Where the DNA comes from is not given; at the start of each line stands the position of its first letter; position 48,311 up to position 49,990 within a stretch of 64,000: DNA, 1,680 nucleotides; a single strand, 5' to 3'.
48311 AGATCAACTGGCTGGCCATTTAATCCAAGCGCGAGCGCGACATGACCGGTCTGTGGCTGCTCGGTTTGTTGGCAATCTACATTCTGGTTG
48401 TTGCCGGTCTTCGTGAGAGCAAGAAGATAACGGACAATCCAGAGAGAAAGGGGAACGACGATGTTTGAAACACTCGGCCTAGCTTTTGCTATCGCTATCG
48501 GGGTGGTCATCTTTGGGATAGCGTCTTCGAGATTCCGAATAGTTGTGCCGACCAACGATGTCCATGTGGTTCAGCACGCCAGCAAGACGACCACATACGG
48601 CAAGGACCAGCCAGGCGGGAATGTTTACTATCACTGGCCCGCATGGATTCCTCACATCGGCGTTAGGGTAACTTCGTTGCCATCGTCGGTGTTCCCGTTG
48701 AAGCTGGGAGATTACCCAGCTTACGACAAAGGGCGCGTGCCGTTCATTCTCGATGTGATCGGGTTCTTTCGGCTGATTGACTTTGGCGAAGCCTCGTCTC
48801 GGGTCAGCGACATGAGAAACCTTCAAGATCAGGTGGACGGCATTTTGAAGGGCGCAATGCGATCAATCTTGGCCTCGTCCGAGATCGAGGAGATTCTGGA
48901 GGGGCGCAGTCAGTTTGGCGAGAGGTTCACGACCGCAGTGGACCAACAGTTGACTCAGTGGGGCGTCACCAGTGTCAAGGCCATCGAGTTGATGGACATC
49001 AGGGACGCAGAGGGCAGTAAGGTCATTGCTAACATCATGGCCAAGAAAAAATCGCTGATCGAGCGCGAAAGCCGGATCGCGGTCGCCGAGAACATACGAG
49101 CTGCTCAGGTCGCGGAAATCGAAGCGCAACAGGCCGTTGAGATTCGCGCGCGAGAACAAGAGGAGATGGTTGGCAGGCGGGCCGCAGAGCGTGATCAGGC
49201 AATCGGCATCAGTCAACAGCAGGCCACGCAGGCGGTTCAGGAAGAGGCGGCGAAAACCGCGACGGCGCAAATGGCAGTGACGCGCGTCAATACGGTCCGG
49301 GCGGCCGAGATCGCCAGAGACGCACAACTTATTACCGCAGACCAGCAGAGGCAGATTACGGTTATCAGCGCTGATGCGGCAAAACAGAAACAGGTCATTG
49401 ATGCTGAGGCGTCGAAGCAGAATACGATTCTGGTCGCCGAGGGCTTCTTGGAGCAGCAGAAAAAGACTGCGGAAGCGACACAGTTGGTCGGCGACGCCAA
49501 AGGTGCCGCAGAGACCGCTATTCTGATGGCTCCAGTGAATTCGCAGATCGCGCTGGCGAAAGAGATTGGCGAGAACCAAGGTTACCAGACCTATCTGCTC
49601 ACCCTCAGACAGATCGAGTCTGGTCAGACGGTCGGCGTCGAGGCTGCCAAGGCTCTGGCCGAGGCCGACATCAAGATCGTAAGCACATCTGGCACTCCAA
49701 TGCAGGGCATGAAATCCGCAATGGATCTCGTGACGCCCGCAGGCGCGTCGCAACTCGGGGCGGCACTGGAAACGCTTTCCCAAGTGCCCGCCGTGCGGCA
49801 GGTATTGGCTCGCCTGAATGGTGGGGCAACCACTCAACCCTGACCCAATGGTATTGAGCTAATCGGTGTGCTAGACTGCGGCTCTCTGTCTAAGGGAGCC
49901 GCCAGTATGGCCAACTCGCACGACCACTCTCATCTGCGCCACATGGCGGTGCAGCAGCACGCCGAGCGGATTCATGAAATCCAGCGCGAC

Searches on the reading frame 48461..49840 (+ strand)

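Call 36: search_protein_families(library=pfam, proteins=[window:48461-49840:+], max_evalue=0.001)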
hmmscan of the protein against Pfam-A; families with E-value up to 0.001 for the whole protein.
window:48461-49840:+ (460 aa): 1 family
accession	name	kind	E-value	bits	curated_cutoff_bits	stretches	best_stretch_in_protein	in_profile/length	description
PF01145.31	Band_7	-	5.2e-14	53.1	23.6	1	28-211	2-174/176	SPFH domain / Band 7 family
